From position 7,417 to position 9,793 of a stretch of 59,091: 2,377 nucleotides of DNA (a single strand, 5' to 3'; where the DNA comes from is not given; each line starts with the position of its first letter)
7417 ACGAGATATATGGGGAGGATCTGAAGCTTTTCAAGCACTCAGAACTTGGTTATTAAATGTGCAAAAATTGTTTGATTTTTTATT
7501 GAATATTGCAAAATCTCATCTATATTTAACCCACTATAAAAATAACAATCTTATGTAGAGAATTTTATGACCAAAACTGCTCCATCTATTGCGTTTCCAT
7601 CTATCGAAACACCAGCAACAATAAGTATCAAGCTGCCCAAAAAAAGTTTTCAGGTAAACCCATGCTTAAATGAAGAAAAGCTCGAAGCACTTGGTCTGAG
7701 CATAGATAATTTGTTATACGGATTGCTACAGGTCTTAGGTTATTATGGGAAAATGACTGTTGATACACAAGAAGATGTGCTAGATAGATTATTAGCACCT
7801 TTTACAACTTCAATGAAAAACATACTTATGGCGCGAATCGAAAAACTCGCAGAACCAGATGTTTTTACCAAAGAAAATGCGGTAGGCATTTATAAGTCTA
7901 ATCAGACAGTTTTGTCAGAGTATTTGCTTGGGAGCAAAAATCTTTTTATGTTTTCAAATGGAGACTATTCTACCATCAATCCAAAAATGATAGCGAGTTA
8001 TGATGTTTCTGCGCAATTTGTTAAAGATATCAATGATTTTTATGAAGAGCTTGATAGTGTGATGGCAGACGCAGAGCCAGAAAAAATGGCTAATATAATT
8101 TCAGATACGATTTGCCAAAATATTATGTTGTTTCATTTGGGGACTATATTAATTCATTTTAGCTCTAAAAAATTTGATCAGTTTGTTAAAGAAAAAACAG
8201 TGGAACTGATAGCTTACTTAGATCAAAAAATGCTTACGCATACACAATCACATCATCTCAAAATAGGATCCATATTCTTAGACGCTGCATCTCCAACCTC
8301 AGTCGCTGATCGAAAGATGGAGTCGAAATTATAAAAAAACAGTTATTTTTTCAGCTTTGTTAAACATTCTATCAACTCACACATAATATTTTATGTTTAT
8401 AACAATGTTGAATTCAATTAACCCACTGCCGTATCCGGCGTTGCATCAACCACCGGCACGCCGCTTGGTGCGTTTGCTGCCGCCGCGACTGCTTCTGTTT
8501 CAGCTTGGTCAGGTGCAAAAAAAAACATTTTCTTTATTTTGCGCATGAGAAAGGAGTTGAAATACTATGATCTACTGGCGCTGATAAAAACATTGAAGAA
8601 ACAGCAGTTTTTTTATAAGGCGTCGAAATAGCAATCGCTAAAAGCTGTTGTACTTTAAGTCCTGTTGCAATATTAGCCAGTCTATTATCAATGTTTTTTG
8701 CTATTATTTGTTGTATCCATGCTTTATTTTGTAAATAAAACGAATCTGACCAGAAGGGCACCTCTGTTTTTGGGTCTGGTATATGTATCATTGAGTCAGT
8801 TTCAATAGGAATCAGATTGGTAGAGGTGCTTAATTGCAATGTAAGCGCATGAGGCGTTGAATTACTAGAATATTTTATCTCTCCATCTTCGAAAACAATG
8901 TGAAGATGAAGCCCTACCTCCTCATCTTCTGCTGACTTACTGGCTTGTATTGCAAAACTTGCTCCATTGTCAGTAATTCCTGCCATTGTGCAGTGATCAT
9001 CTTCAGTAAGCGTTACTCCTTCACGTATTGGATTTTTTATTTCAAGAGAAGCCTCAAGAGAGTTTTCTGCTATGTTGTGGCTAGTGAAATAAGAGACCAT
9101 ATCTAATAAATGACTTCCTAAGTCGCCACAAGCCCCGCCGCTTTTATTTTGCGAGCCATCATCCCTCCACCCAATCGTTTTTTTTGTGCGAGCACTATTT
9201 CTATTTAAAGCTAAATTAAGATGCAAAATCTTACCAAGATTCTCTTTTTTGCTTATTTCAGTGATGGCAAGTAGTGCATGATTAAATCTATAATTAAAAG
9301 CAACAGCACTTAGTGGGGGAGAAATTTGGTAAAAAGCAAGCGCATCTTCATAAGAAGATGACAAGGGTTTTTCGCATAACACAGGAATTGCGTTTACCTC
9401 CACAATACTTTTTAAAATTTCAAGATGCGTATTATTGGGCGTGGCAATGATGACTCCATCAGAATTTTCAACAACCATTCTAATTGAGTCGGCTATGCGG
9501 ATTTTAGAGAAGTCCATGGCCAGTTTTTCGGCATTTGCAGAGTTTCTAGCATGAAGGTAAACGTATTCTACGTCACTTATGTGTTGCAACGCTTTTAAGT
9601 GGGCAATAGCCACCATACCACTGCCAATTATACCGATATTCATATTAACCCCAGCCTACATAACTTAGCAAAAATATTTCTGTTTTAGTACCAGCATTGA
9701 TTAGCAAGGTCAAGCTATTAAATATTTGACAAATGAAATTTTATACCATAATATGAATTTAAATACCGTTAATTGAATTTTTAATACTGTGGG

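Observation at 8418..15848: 7.3-kb insertion bracketed by a 98-bp direct duplication of the SPOR-gene 3' end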

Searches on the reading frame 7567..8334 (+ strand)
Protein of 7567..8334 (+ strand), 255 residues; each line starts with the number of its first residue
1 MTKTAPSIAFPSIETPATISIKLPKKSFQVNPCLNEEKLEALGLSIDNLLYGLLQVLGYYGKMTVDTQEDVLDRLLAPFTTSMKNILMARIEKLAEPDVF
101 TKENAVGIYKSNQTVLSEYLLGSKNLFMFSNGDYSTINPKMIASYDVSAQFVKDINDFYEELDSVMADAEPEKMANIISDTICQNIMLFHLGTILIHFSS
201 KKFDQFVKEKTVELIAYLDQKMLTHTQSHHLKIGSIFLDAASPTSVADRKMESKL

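Call 7: search_protein_families(library=pfam, proteins=[window:7567-8334:+], max_evalue=0.01)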
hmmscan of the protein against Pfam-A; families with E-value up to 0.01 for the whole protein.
window:7567-8334:+ (255 aa): 0 families

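Call 32: search_protein_families(library=phrogs, proteins=[window:7567-8334:+], max_evalue=0.01)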
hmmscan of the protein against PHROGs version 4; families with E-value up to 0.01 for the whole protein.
window:7567-8334:+ (255 aa): 0 families

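Call 33: search_protein_families(library=ncbifam, proteins=[window:7567-8334:+], max_evalue=0.001)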
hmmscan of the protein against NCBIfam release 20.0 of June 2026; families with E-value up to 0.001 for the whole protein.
window:7567-8334:+ (255 aa): 0 families

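Call 64: find_encoding_contigs(protein=window:7567-8334:+, flank=10000, max_places=6)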
Protein window:7567-8334:+ (255 aa): 1 contig read that carries it; 1 place shown.
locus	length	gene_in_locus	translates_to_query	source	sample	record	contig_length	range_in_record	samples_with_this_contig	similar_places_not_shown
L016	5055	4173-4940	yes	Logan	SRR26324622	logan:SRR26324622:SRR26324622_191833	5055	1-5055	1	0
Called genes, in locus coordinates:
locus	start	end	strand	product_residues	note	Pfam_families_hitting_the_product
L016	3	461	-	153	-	?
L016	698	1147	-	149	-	PF13173:AAA_14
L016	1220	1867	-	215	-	PF06026:Rib_5-P_isom_A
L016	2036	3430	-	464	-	PF00493:MCM (faint), PF13191:AAA_16 (faint), PF00004:AAA (weak), PF07728:AAA_5 (faint), PF07724:AAA_2, PF00004:AAA (weak)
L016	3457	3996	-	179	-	PF00227:Proteasome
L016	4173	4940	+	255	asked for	-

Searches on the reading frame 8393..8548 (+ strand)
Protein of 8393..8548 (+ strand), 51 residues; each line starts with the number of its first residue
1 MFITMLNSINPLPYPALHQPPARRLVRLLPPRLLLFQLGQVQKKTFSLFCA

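Call 8: search_protein_families(library=pfam, proteins=[window:8393-8548:+], max_evalue=0.01)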
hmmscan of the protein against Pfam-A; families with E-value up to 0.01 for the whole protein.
window:8393-8548:+ (51 aa): 0 families

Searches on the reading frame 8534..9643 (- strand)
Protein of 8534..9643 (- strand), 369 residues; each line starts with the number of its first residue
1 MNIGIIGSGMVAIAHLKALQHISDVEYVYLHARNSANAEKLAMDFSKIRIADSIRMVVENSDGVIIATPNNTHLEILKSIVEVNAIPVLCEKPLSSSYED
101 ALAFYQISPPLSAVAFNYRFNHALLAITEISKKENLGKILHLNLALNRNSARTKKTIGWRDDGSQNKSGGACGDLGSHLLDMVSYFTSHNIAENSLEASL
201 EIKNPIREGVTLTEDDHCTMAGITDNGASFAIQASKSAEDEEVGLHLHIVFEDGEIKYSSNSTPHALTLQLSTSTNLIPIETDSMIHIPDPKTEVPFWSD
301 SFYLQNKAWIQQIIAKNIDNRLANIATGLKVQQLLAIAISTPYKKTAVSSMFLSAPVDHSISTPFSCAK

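Call 7: search_protein_families(library=pfam, proteins=[window:8534-9643:-], max_evalue=0.01)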
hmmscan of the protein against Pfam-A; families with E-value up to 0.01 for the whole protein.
window:8534-9643:- (369 aa): 6 families
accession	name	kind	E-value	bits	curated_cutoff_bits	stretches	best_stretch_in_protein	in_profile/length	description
PF01408.29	GFO_IDH_MocA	-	5e-16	59.9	24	1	1-106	1-107/120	Oxidoreductase family, NAD-binding Rossmann fold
PF22725.1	GFO_IDH_MocA_C3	-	6.7e-12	45.9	27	1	127-256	4-123/124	GFO/IDH/MocA C-terminal domain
PF02894.22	GFO_IDH_MocA_C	-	9.3e-11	42.4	22.9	1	134-338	7-206/218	Oxidoreductase family, C-terminal alpha/beta domain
PF02423.21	OCD_Mu_crystall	-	7.5e-06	25.6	24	1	3-78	132-211/314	Ornithine cyclodeaminase/mu-crystallin family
PF01118.30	Semialdhyde_dh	-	0.00017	22.4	26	1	2-84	1-90/121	Semialdehyde dehydrogenase, NAD binding domain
PF03807.23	F420_oxidored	-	0.00034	21.6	21.6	1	3-80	2-79/94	NADP oxidoreductase coenzyme F420-dependent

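Call 33: search_protein_families(library=ncbifam, proteins=[window:8534-9643:-], max_evalue=0.001)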
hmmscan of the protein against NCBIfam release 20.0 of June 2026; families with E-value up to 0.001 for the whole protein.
window:8534-9643:- (369 aa): 13 families
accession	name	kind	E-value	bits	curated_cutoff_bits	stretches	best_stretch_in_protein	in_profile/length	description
NF052479.1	LevoglcsnDh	equivalog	8e-18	64.3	650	1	1-209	4-224/386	levoglucosan dehydrogenase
TIGR04380.1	myo_inos_iolG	equivalog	2.3e-17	62.9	355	1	1-238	2-233/330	inositol 2-dehydrogenase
NF040723.1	UDP-GlcNAcDh_Arch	equivalog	4.3e-16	59.3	450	1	1-199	1-189/302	UDP-N-acetylglucosamine 3-dehydrogenase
NF008607.0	PRK11579.1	subfamily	3.4e-12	46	330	1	2-183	6-185/346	oxidoreductase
NF041392.1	XylDh_Gfo6_Halo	equivalog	3.9e-10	39.1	350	1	57-284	79-300/350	D-xylose 1-dehydrogenase Gfo6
NF005063.0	PRK06476.1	equivalog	1.2e-08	34.8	254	1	1-79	1-80/258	pyrroline-5-carboxylate reductase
NF006141.0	PRK08291.1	equivalog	7.7e-08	31.7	408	1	2-74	134-211/330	cyclodeaminase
TIGR02992.1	ectoine_eutC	equivalog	7.8e-07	28.5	471.65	1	3-73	132-207/326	ectoine utilization protein EutC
NF052679.1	InsChiInosDhIolG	equivalog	6.2e-06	25.5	540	1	1-145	3-154/343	bifunctional inositol 2-dehydrogenase/D-chiro-inositol 1-dehydrogenase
NF005603.0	PRK07340.1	equivalog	4.6e-05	22.8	266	1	3-72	130-202/307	delta(1)-pyrroline-2-carboxylate reductase family protein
NF058561.1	BT_2158_fam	equivalog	0.00046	18.9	750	0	3-99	41-135/487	glycoside 3-dehydrogenase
TIGR02371.1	ala_DH_arch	equivalog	0.00053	19.2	409.15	1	3-71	131-203/325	alanine dehydrogenase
NF005011.0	PRK06407.1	subfamily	0.00062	19.1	337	0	2-97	120-206/302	ornithine cyclodeaminase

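Call 63: find_encoding_contigs(protein=window:8534-9643:-, flank=10000, max_places=6)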
Protein window:8534-9643:- (369 aa): 1 contig read that carries it; 1 place shown.
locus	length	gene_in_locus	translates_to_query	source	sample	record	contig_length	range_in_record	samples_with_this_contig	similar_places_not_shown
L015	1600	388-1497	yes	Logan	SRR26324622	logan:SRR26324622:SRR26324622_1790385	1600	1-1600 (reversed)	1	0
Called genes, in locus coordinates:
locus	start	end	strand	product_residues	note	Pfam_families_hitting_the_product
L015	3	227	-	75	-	?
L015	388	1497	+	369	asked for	PF01408:GFO_IDH_MocA, PF02423:OCD_Mu_crystall (weak), PF22725:GFO_IDH_MocA_C3, PF02894:GFO_IDH_MocA_C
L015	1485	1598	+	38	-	?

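Call 79: find_homologous_proteins(query=window:8534-9643:-)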
Query window:8534-9643:- (369 aa): 210 proteins with E <= 0.001 among 3557 candidates; the best 120 are listed.
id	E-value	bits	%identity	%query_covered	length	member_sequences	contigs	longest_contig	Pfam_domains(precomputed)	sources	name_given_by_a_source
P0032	4.2e-233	791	100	98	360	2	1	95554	PF01408.29,PF22725.2,PF02894.23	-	-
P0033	1.6e-209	713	88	100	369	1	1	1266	PF01408.29,PF22725.2,PF02894.23,PF02423.22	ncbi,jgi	jgi:glucose-6-phosphate 3-dehydrogenase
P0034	1.4e-124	434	59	92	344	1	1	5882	PF01408.29,PF22725.2,PF02894.23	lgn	-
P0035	1.9e-117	410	60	85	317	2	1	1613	PF01408.29,PF22725.2,PF02894.23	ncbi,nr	ncbi:MAG: Gfo/Idh/MocA family oxidoreductase, partial [Gammaproteobacteria bacterium]|nr:Gfo/Idh/Moc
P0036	3.2e-110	387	54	91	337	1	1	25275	PF01408.29,PF22725.2,PF02894.23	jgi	jgi:glucose-6-phosphate 3-dehydrogenase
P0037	3.1e-109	384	55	91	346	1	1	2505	PF01408.29,PF22725.2,PF02894.23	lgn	-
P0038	1.4e-103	365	48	93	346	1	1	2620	PF01408.29,PF22725.2,PF02894.23,PF03807.24,PF01488.27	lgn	-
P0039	1.7e-88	315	46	91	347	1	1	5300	PF01408.29,PF22725.2,PF02894.23,PF02423.22,PF03807.24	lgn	-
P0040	2.8e-87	311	45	91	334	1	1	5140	PF01408.29,PF22725.2,PF02894.23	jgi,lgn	jgi:glucose-6-phosphate 3-dehydrogenase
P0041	5.1e-87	310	44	91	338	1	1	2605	PF01408.29,PF22725.2,PF02894.23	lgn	-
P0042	2.2e-80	289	42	91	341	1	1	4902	PF01408.29,PF22725.2,PF02894.23,PF02423.22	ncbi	-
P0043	7.9e-80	287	42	91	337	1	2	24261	PF01408.29,PF22725.2,PF02894.23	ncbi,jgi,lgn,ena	jgi:glucose-6-phosphate 3-dehydrogenase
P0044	8.4e-78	280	42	91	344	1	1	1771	PF01408.29,PF22725.2,PF02894.23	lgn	-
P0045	1.1e-75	273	42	91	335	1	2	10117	PF01408.29,PF22725.2,PF02894.23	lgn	-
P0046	4.9e-75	271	43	92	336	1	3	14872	PF01408.29,PF22725.2,PF02894.23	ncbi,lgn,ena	-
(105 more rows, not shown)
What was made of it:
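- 8534..9643 (-): Gfo/Idh/MocA oxidoreductase A. It is intact and full-length, and is the last gene of the island next to copy A. An 88%-identical, equally long homologue is P0033 (call 79).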

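Call 80: find_encoding_contigs(protein=P0036, flank=10000, max_places=2)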
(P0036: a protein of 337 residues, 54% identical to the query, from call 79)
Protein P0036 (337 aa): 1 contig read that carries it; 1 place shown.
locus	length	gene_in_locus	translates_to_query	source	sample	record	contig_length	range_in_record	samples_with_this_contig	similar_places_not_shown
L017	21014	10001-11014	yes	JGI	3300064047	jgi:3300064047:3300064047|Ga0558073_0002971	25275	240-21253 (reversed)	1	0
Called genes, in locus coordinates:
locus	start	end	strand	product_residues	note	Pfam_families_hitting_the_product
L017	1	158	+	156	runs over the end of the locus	PF04314:LpqE-like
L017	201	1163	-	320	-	PF01075:Glyco_transf_9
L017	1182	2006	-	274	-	PF13640:2OG-FeII_Oxy_3, PF13661:2OG-FeII_Oxy_4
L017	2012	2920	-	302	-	PF02195:ParB_N, PF17762:HTH_ParB, PF23552:ParB_C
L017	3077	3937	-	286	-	PF02374:ArsA_ATPase (weak), PF06564:CBP_BcsQ, PF07015:VirC1 (faint), PF10609:ParA, PF13614:AAA_31, PF00142:Fer4_NifH (faint), PF01656:CbiA, PF09140:MipZ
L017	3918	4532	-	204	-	PF02527:GidB, PF05175:MTS, PF13649:Methyltransf_25 (weak), PF13847:Methyltransf_31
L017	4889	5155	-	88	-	PF03992:ABM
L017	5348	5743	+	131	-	PF17775:YchJ_M-like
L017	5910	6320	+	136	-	-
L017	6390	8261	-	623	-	PF00890:FAD_binding_2 (faint), PF01134:GIDA, PF12831:FAD_oxidored, PF21680:GIDA_C_1st, PF13932:SAM_GIDA_C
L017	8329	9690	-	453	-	PF04326:SLFN_AlbA_2, PF13749:HATPase_c_4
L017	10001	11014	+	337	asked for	PF01408:GFO_IDH_MocA, PF22725:GFO_IDH_MocA_C3, PF02894:GFO_IDH_MocA_C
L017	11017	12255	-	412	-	PF04564:U-box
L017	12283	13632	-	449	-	PF10396:TrmE_N, PF03193:RsgA_GTPase (faint), PF12631:MnmE_helical, PF00350:Dynamin_N (faint), PF01926:MMR_HSR1, PF02421:FeoB_N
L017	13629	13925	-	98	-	PF22600:MTPAP-like_central (weak), PF01909:NTP_transf_2, PF18765:Polbeta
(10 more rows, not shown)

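Call 81: find_encoding_contigs(protein=P0034, flank=10000, max_places=2)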
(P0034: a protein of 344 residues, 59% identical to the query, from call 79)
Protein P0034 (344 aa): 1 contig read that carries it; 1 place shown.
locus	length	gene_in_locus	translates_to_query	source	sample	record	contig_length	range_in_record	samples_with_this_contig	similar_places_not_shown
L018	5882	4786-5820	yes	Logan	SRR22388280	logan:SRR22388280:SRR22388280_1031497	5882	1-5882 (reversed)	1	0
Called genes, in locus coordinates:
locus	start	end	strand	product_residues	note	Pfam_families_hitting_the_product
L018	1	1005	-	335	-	?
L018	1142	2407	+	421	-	PF14559:TPR_19 (faint)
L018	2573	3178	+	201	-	-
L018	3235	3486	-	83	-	-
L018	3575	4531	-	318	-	PF00682:HMGL-like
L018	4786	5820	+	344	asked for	PF01408:GFO_IDH_MocA, PF22725:GFO_IDH_MocA_C3, PF02894:GFO_IDH_MocA_C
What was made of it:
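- Tried and rejected: The context of GfoA homologues is scattered and uninformative (calls 79-81).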

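Call 86: list_cluster_members(proteins=[P0033, P0030, P0012, P0016, P0004, P0035])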
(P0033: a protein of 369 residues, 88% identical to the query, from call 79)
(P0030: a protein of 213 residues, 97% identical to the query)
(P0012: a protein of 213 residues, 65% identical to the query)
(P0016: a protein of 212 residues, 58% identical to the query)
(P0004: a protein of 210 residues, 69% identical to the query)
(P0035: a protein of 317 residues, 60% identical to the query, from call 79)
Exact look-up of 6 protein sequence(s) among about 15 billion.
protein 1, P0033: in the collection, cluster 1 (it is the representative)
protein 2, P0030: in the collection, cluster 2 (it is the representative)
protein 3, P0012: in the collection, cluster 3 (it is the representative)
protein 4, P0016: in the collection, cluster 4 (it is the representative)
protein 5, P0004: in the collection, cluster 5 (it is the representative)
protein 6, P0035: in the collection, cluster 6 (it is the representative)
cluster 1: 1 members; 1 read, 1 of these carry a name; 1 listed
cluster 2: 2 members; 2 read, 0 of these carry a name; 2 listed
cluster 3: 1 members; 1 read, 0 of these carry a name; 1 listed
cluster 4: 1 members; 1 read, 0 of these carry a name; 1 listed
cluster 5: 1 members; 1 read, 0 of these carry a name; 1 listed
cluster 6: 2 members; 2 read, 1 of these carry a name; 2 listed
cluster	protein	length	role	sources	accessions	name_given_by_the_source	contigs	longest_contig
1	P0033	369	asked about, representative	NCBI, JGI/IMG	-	glucose-6-phosphate 3-dehydrogenase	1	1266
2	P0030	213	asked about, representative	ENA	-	-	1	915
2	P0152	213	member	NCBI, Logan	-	-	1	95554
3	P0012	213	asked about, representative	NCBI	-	-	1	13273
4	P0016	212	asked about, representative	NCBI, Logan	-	-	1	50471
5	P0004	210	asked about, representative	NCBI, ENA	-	-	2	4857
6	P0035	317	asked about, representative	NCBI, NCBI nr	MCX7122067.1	MAG: Gfo/Idh/MocA family oxidoreductase, partial [Gammaproteobacteria bacterium] | Gfo/Idh/MocA family oxidoreductase [Gammaproteobacteria bacterium]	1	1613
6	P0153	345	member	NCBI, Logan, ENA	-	-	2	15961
